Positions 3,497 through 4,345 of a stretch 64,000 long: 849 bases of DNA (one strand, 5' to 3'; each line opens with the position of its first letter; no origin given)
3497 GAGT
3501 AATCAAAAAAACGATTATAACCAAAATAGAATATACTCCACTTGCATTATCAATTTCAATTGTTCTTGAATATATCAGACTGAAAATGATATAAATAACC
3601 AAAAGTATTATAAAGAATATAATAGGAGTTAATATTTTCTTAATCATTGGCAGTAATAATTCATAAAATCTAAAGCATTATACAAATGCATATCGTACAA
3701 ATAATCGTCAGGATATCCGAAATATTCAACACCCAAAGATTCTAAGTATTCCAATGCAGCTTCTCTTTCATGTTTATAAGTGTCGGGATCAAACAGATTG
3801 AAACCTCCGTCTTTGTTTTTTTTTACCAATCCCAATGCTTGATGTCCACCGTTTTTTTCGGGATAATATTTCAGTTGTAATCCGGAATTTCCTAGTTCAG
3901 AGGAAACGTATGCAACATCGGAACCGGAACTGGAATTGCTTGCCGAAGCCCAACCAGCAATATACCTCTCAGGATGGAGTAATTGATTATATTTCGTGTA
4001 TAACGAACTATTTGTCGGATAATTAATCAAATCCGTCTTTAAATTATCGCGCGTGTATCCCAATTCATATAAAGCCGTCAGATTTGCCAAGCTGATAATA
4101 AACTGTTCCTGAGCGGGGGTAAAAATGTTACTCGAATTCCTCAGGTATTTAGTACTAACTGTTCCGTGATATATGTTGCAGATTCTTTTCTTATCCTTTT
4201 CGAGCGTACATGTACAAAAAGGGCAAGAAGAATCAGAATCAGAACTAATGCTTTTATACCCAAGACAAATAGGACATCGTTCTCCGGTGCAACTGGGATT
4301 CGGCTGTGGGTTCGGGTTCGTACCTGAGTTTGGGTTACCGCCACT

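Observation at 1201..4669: Cys-rich secreted protein followed by four tandem paralogous 4-TM proteins: candidate uncharacterised toxin/bacteriocin-immunity array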

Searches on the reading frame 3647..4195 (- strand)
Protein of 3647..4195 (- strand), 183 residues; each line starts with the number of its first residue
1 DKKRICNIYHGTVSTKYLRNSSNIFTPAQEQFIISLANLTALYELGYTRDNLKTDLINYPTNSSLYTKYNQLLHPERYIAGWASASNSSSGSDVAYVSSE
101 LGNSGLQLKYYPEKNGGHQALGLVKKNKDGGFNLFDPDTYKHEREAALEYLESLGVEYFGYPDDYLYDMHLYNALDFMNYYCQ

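Call 21: search_solved_structures(query=A3, max_evalue=10, show_alignments=2)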
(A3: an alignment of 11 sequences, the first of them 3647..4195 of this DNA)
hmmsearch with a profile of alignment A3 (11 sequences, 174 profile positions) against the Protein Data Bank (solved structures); distinct sequences matched with E-value up to 10: 0.

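Call 25: predict_structure(alignment_id=A3)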
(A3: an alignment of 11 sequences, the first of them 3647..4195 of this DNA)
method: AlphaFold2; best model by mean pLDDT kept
length: 183 residues; sequences in the alignment: 11
mean_pLDDT: 56.3   pTM: 0.42
mean pLDDT of the five models: 56.3, 55.9, 50.7, 49.0, 47.6
residues with pLDDT >= 90: 0; 70-90: 32; 50-70: 79; < 50: 72
segments of 3 or more residues with pLDDT < 50: 25-33, 42-45, 51-53, 55-71, 129-143, 168-179
pLDDT, mean of each block of 10 residues (from residue 1): 49 53 51 50 51 47 44 67 78 78 61 70 56 44 53 66 50 45 54
secondary structure, 60 per line:
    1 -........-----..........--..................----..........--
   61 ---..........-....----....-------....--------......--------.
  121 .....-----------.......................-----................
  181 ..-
elements in order: H2-9 H15-24 H27-44 H49-58 H64-73 H75-78 E83-86 E94-97 E106-111 E120-125 H137-159 H165-182
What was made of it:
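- Tried and rejected: The AlphaFold2 run on 11 sequences was poor (pLDDT 56, call 25).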

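Call 29: search_protein_representatives(alignment_id=A3)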
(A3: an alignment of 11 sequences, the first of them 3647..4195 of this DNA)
Query: 11 sequences, 174 profile positions. Proteins with E-value up to 0.001 (for the whole library): 106; up to 1e-10: 65; up to 1e-30: 29. The best 106 are listed.
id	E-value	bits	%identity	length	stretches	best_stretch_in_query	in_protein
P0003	5.7e-87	306.3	-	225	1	2-174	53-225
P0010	9.1e-81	286.1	-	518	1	2-173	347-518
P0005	1.1e-79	282.6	-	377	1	2-174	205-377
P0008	1.2e-79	282.5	-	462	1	2-174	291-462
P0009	1.3e-78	279.2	-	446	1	2-174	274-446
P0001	1.8e-78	278.7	-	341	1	2-173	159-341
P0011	4.6e-76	270.8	-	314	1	2-174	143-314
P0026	6.3e-76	270.4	-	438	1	2-174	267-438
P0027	1.1e-74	266.3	-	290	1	3-174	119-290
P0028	1.8e-74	265.6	-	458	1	2-174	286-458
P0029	2.3e-74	265.3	-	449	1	2-174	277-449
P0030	1.0e-72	259.9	-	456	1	2-174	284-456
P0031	2.0e-71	255.7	-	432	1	2-174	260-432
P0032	9.0e-68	243.8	-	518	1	2-174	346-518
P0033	1.1e-66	240.2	-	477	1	2-174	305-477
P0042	4.7e-40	153.6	-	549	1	27-169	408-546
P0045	1.8e-35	138.6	-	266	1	33-169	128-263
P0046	1.8e-34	135.4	-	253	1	29-169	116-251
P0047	1.7e-31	125.7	-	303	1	29-169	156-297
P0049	7.8e-28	113.8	-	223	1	30-167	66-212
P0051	2.1e-27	112.4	-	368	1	27-169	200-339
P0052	6.5e-27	110.8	-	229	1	30-168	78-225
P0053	8.7e-26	107.1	-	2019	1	30-169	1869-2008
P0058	3.6e-24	101.8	-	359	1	35-169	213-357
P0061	3.5e-23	98.6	-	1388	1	29-171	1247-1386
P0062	9.4e-23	97.2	-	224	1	31-171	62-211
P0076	1.0e-13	67.8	-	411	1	32-170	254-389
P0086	5.6e-10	55.6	-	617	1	42-146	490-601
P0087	6.8e-10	55.3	-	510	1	25-168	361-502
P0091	2.1e-09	53.8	-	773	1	41-169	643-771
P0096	9.9e-09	51.6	-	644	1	34-170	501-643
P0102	4.7e-07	46.1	-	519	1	42-137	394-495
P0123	7.2e-04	35.7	-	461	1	42-170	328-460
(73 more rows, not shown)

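Call 30: search_protein_families(library=pfam, proteins=[P0053, P0061, P0042, P0091, P0096, P0086, P0087, P0102, P0123, P0076], max_evalue=0.001)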
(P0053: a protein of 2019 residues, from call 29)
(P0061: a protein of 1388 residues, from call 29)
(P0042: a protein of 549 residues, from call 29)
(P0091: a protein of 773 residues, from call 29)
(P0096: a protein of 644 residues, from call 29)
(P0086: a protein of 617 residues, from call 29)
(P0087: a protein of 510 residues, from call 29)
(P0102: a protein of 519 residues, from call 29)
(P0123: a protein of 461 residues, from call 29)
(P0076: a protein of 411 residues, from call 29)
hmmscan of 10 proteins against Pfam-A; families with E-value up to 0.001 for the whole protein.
P0053 (2019 aa): 2 families
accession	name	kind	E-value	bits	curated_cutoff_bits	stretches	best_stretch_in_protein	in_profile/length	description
PF20041.5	DUF6443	-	1.3e-13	51.8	27.8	1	1045-1154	13-125/137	Domain of unknown function (DUF6443)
PF05593.20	RHS_repeat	-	5.4e-08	33.5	22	1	992-1023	7-38/38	RHS Repeat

P0061 (1388 aa): 1 family
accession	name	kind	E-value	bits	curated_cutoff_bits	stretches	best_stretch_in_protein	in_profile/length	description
PF20041.5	DUF6443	-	9.8e-31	107.2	27.8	1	45-163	15-131/137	Domain of unknown function (DUF6443)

P0042 (549 aa): 0 families

P0091 (773 aa): 0 families

P0096 (644 aa): 0 families

P0086 (617 aa): 1 family
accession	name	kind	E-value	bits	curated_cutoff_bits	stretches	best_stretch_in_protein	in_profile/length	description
PF05593.20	RHS_repeat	-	1.7e-06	28.7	22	0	10-31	8-31/38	RHS Repeat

P0087 (510 aa): 0 families

P0102 (519 aa): 0 families

P0123 (461 aa): 0 families

P0076 (411 aa): 0 families

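Call 31: search_protein_families(library=ncbifam, proteins=[P0053, P0061, P0042, P0091, P0096, P0086, P0087, P0102, P0123, P0076], max_evalue=0.001)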
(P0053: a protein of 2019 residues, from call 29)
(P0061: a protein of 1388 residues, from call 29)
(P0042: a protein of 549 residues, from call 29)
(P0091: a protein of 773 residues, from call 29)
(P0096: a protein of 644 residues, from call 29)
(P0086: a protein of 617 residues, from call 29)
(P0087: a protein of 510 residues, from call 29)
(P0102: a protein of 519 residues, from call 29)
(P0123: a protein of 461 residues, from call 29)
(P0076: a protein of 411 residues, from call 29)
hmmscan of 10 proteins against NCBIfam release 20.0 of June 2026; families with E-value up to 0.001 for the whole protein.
P0053 (2019 aa): 2 families
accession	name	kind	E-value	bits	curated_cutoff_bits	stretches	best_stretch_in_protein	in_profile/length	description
TIGR03696.1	Rhs_assc_core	domain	6e-15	55.5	32.5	1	1749-1827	12-75/76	RHS repeat-associated core domain-containing protein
TIGR01643.1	YD_repeat_2x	repeat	2.2e-06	27.9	15.8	1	1278-1316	1-40/42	YD repeat-containing protein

P0061 (1388 aa): 1 family
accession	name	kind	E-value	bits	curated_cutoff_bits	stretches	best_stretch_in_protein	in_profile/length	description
TIGR03696.1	Rhs_assc_core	domain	9.2e-10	38.9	32.5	1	1024-1102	1-75/76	RHS repeat-associated core domain-containing protein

P0042 (549 aa): 1 family
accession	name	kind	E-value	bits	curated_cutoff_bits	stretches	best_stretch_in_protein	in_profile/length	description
TIGR03696.1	Rhs_assc_core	domain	1.9e-17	63.5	32.5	1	207-295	1-76/76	RHS repeat-associated core domain-containing protein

P0091 (773 aa): 1 family
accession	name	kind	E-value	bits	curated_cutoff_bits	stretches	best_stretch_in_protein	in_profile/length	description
TIGR03696.1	Rhs_assc_core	domain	1e-12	48.4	32.5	1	379-470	1-75/76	RHS repeat-associated core domain-containing protein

P0096 (644 aa): 1 family
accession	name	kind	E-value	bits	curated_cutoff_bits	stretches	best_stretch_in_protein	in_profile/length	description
TIGR03696.1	Rhs_assc_core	domain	4.2e-15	56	32.5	1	225-321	1-75/76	RHS repeat-associated core domain-containing protein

P0086 (617 aa): 2 families
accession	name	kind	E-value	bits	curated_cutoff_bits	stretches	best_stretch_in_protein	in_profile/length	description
TIGR03696.1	Rhs_assc_core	domain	6.4e-08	33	32.5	1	311-394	1-75/76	RHS repeat-associated core domain-containing protein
TIGR01643.1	YD_repeat_2x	repeat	0.00018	21.9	15.8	0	57-73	19-35/42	YD repeat-containing protein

P0087 (510 aa): 1 family
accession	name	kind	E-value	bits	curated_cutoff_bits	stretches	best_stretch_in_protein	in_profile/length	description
TIGR03696.1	Rhs_assc_core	domain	6.2e-11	42.6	32.5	1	110-192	1-75/76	RHS repeat-associated core domain-containing protein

P0102 (519 aa): 1 family
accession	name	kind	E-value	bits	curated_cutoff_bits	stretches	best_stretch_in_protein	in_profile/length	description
TIGR03696.1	Rhs_assc_core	domain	7.6e-10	39.2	32.5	1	215-297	1-76/76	RHS repeat-associated core domain-containing protein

P0123 (461 aa): 1 family
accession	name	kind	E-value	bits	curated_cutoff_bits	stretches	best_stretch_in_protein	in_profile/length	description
TIGR03696.1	Rhs_assc_core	domain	6.3e-15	55.4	32.5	1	84-150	13-75/76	RHS repeat-associated core domain-containing protein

P0076 (411 aa): 1 family
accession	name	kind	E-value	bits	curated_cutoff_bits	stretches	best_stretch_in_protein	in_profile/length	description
TIGR03696.1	Rhs_assc_core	domain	9.2e-07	29.3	32.5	1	157-209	22-75/76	RHS repeat-associated core domain-containing protein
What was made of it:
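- On Rhs toxin: Only distant relatives are RHS proteins (calls 30, 31).
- All 10 longer relatives tested carry TIGR03696 Rhs_assc_core upstream, and some also have RHS repeats or DUF6443 (calls 30, 31). The domain is an RHS C-terminal payload in many relatives (calls 30, 31).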

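Call 33: find_encoding_contigs(protein=P0061, flank=5000, max_places=3)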
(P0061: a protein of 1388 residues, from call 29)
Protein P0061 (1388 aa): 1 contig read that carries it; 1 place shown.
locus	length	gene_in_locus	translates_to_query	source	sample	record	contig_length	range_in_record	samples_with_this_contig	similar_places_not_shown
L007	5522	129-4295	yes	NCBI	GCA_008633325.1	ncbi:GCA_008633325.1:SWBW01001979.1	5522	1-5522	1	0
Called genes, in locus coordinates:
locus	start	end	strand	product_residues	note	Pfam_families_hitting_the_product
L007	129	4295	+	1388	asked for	PF20041:DUF6443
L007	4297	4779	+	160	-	-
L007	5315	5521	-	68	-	?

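Call 34: find_encoding_contigs(protein=P0053, flank=5000, max_places=3)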
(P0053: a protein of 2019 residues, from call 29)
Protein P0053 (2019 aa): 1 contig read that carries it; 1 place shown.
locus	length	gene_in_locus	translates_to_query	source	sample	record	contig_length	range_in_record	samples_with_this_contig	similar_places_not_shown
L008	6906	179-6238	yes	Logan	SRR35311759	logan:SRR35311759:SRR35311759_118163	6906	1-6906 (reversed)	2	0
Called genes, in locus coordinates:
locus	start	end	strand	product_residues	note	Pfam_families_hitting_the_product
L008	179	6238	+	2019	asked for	PF05593:RHS_repeat (weak), PF25023:TEN_YD-shell (faint), PF20041:DUF6443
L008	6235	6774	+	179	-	-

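Call 45: predict_structure(alignment_id=A4)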
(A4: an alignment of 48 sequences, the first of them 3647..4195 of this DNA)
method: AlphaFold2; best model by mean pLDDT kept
length: 183 residues; sequences in the alignment: 48
mean_pLDDT: 87.1   pTM: 0.83
mean pLDDT of the five models: 87.1, 86.8, 85.4, 84.3, 83.5
residues with pLDDT >= 90: 109; 70-90: 50; 50-70: 23; < 50: 1
segments of 3 or more residues with pLDDT < 50: none
pLDDT, mean of each block of 10 residues (from residue 1): 88 68 85 96 95 96 95 98 91 95 96 95 84 57 74 83 78 94 93
secondary structure, 60 per line:
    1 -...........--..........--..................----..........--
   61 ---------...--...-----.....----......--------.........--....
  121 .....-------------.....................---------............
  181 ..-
elements in order: H2-12 H15-24 H27-44 H49-55 E56-58 E70-72 E83-87 E92-97 E106-114 E117-125 H139-159 H169-182
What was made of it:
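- On Lipocone superfamily toxins (Min-Wnt, CapCone, TelC): The model has a six-strand beta-meander inserted between the helices (call 45).
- The model is a compact alpha/beta fold, not an all-helical bundle (call 45).
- Tried and rejected: It was replaced by the 48-sequence run (call 45).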

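Call 47: fold_search(model_id=the predicted structure, library=pdb)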
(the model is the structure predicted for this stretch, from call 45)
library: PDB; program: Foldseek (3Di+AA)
matches with E <= 10: 406; with E <= 0.001: 0
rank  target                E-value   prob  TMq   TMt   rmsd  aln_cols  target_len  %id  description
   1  2il5                  3.9e-01  0.05  0.14  0.15  15.8       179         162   12  Structure of Protein of Unknown Function SA2116 from Staphylococcus aureus (released 2006-10-31)
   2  7pjc_B                9.5e-01  0.08  0.17  0.08  12.9       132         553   14  The structure of Candida albicans phosphoglucomutase with isothiazolone modification on Cys359 (released 2022-09-07)
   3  2xyo_A                9.5e-01  0.07  0.15  0.09  10.0        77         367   18  Structural basis for a new tetracycline resistance mechanism relying on the TetX monooxygenase (released 2011-03-23)
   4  2xdo_C                9.5e-01  0.05  0.12  0.08  11.6        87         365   15  Structure of the Tetracycline degrading Monooxygenase TetX2 from Bacteroides thetaiotaomicron (released 2011-03-23)
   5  2x5h_C                1.0e+00  0.07  0.13  0.22  14.3        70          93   17  Crystal structure of the ORF131 L26M L51M double mutant from Sulfolobus islandicus rudivirus 1 (released 2010-07-21)
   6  9mxs_B                1.1e+00  0.04  0.15  0.09  16.0       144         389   10  Cryo-EM Structure of HIV-1 Reverse Transcriptase p66 Homodimer in Complex with 5-{2-[2-(2-oxo-4-sulfanylidene-3,4-dihy (released 2025-09-10)
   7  7b28_C                1.1e+00  0.08  0.16  0.18   8.7        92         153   11  Complement inhibitor CirpA3 from Rhipicephalus pulchellus (released 2021-12-08)
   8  4kse                  1.1e+00  0.04  0.15  0.09  15.7       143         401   15  Crystal structure of a HIV p51 (219-230) deletion mutant (released 2014-08-13)
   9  8er0_B                1.2e+00  0.07  0.13  0.09  11.1        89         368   16  X-ray crystal structure of Tet(X6) bound to anhydrotetracycline (released 2023-04-26)
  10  3v3o_A                1.3e+00  0.06  0.14  0.09  10.1        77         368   19  Crystal structure of TetX2 T280A: an adaptive mutant in complex with tigecycline (released 2013-01-30)
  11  4b3p_B                1.3e+00  0.04  0.16  0.09  16.6       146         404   14  Structures of HIV-1 RT and RNA-DNA Complex Reveal a Unique RT Conformation and Substrate Interface (released 2013-01-16)
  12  7dru_D                1.4e+00  0.09  0.16  0.21   9.2        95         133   10  Crystal Structure of the Dog Lipocalin Allergen Can f 1 (released 2021-11-10)
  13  2xdo_B                1.4e+00  0.04  0.12  0.08  11.6        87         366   16  Structure of the Tetracycline degrading Monooxygenase TetX2 from Bacteroides thetaiotaomicron (released 2011-03-23)
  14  3gkq_A                1.4e+00  0.04  0.13  0.08  11.9        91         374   12  Terminal oxygenase of carbazole 1,9a-dioxygenase from Novosphingobium sp. KA1 (released 2010-03-31)
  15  2y6r_D                1.4e+00  0.03  0.13  0.08  10.3        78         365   17  Structure of the TetX monooxygenase in complex with the substrate 7- chlortetracycline (released 2011-03-23)
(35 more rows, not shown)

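Call 51: fold_search(model_id=the predicted structure, library=viral)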
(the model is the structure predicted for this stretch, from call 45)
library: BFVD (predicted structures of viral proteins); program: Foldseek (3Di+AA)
matches with E <= 10: 510; with E <= 0.001: 0
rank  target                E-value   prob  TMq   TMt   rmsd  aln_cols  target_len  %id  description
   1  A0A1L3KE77            2.5e-01  0.25  0.22  0.09  14.8       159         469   11  (no name in the UniProt tables at hand)
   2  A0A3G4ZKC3            4.3e-01  0.08  0.20  0.16  15.5       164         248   12  Uncharacterized protein [Terrestrivirus sp.]
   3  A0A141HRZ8            4.3e-01  0.06  0.14  0.17  12.2       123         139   10  (no name in the UniProt tables at hand)
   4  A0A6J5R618            4.6e-01  0.09  0.16  0.17  14.0       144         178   11  Uncharacterized protein [uncultured Caudovirales phage]
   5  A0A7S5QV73            5.5e-01  0.07  0.14  0.17  15.7       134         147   10  (no name in the UniProt tables at hand)
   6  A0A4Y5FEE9            5.8e-01  0.14  0.23  0.33  15.6       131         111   14  Uncharacterized protein [Lactobacillus phage 521B]
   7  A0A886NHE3            5.8e-01  0.08  0.14  0.20  11.2       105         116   14  (no name in the UniProt tables at hand)
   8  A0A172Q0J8            5.8e-01  0.06  0.12  0.11  11.0        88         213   11  Uncharacterized protein [Acinetobacter phage vB_AbaM_ME3]
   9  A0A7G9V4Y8            6.2e-01  0.10  0.18  0.28  12.4       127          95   10  (no name in the UniProt tables at hand)
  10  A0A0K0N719            6.6e-01  0.05  0.16  0.06  10.7       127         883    9  Putative structural protein [Gordonia phage GMA2]
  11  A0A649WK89            7.9e-01  0.10  0.14  0.15  11.5        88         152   14  (no name in the UniProt tables at hand)
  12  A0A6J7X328            8.4e-01  0.09  0.16  0.26  12.8        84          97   12  Uncharacterized protein [uncultured Caudovirales phage]
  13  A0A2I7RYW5            8.4e-01  0.04  0.13  0.05  16.6        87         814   16  (no name in the UniProt tables at hand)
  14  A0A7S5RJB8            8.9e-01  0.18  0.15  0.32   6.9        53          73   13  (no name in the UniProt tables at hand)
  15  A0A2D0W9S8            8.9e-01  0.16  0.16  0.17  11.5        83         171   17  Uncharacterized protein [Bordetella phage CN1]
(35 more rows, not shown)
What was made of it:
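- The biochemical activity is unknown, because the confident model matches nothing in PDB or BFVD (calls 47, 51).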

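Call 53: search_protein_families(library=pfam, alignment_id=A4, max_evalue=0.1)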
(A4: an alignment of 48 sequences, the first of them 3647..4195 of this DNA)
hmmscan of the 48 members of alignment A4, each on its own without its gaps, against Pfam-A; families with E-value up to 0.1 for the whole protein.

A. member 1, window:3647-4195:- (183 aa): 0 families

B. families by the number of members that match (of 48 scanned): 20 families
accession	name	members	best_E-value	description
PF06682.17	SARAF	2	0.073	SOCE-associated regulatory factor of calcium homoeostasis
PF03575.23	Peptidase_S51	1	0.00061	Peptidase family S51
PF10131.15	PTPS_related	1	0.001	6-pyruvoyl-tetrahydropterin synthase related domain; membrane protein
PF01130.27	CD36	1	0.0013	CD36 family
PF11992.13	TgpA_N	1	0.0057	TgpA N-terminal domain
PF22721.1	TBP-TOTE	1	0.008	TATA-binding-like protein domain of the TOTE conflict systems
PF04026.17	SpoVG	1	0.013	SpoVG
PF02012.26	BNR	1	0.016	BNR/Asp-box repeat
PF25476.1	Ribosomal_L19e_C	1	0.018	Ribosomal protein L19e, C-terminal domain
PF02798.26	GST_N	1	0.019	Glutathione S-transferase, N-terminal domain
PF07499.19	RuvA_C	1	0.03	RuvA, C-terminal domain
PF22790.2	YkoP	1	0.034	YkoP domain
PF07151.18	DUF1391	1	0.042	Protein of unknown function (DUF1391)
PF17550.7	PsaF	1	0.053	Family of unknown function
PF24116.1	DUF7390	1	0.057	Domain of unknown function (DUF7390)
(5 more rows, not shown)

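Call 59: find_related_loci(query=A3, collection=genome_contigs, flank=4000)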
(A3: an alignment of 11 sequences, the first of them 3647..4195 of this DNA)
Query A3 (183 aa) in genome_contigs; peptide patterns used: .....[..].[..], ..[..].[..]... (x = any residue, [..] = any of these).
183 stretches matched a pattern; 7 encode a relative of the query (tblastn E <= 1e-3); 7 distinct loci.
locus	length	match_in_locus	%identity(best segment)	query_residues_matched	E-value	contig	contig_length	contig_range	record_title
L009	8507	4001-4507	49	2-182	6e-51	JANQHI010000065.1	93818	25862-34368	MAG: Prolixibacteraceae bacterium isolate PL23b_bin.91 k99_1628755, whole genome shotgun sequence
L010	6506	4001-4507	48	2-182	1e-48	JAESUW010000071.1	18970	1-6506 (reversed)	MAG: Labilibaculum sp. isolate NORP351 Contig_source1382A_6185, whole genome shotgun sequence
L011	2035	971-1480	48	2-182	8e-48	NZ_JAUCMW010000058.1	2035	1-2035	Labilibaculum sp. K2S NODE_58_length_2035_cov_672.959091, whole genome shotgun sequence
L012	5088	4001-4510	45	2-182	2e-47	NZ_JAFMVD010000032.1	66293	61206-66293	Carboxylicivirga fragile strain N1Y90 scaffold_32_length=66294, whole genome shotgun sequence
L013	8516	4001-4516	45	2-182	2e-34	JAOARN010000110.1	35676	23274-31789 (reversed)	MAG: Marinifilaceae bacterium isolate McD1.32 contig_168599, whole genome shotgun sequence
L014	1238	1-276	51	80-182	4e-26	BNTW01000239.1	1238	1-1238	Bacteroidia bacterium MS502-62 DNA, sequence239, whole genome shotgun sequence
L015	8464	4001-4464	48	18-182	4e-34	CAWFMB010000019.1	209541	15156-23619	MAG: uncultured Prolixibacteraceae bacterium isolate MFD01721.bin.1.338 genome assembly, contig: contig_36135, whole gen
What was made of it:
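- The family is extremely sparse and patchy, with 7 loci among 185,579 species genomes (call 59).
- Tried and rejected: It was repeated with A3 (call 59).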

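Call 63: find_encoding_contigs(protein=P0042, flank=3000, max_places=2)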
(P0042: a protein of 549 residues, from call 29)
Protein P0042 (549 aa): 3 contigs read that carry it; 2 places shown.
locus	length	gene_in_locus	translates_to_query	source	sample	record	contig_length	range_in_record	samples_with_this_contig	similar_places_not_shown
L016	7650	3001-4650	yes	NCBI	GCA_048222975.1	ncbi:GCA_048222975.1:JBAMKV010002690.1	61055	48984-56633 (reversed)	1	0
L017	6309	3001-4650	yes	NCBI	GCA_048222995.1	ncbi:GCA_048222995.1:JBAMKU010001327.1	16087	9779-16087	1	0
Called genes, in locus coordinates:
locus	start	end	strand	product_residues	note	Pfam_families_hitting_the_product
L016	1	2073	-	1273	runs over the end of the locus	PF03534:SpvB, PF01839:FG-GAP (faint), PF13517:FG-GAP_3 (weak), PF12256:TcdB_toxin_midN (weak), PF05593:RHS_repeat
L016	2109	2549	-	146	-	PF18962:Por_Secre_tail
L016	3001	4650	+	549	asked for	PF25023:TEN_YD-shell (weak)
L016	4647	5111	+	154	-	-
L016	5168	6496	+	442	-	PF05598:DUF772, PF01609:DDE_Tnp_1, PF13359:DDE_Tnp_4 (weak)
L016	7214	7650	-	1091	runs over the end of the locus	PF07676:PD40 (faint), PF24817:WD40_WDHD1_1st (weak), PF26549:Tricorn_N (faint), PF26550:Tricorn_2nd (faint)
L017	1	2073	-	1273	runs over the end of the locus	PF03534:SpvB, PF01839:FG-GAP (faint), PF13517:FG-GAP_3 (weak), PF12256:TcdB_toxin_midN (weak), PF05593:RHS_repeat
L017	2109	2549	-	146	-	PF18962:Por_Secre_tail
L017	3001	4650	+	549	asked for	PF25023:TEN_YD-shell (weak)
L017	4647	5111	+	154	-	-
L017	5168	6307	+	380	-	?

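Call 64: find_encoding_contigs(protein=P0051, flank=3000, max_places=2)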
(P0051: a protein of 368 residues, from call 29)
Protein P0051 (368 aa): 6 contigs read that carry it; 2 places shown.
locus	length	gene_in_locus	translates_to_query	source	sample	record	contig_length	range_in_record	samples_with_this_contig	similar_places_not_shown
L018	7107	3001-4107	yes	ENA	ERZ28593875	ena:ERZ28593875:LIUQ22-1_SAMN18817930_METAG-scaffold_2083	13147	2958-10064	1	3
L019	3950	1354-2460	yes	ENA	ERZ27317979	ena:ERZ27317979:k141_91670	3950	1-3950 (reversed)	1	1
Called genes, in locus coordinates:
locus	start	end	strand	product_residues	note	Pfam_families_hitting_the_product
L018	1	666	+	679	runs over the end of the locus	PF05593:RHS_repeat (faint), PF25023:TEN_YD-shell (weak)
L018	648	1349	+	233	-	-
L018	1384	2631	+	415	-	PF25023:TEN_YD-shell (weak)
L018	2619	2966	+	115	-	-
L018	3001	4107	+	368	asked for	PF25023:TEN_YD-shell (weak)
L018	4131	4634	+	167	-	-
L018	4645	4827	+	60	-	-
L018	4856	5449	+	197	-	-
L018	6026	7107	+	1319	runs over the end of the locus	-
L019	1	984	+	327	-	?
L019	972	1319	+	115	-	-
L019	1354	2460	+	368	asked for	PF25023:TEN_YD-shell (weak)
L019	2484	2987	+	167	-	-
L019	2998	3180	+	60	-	-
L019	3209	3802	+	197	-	-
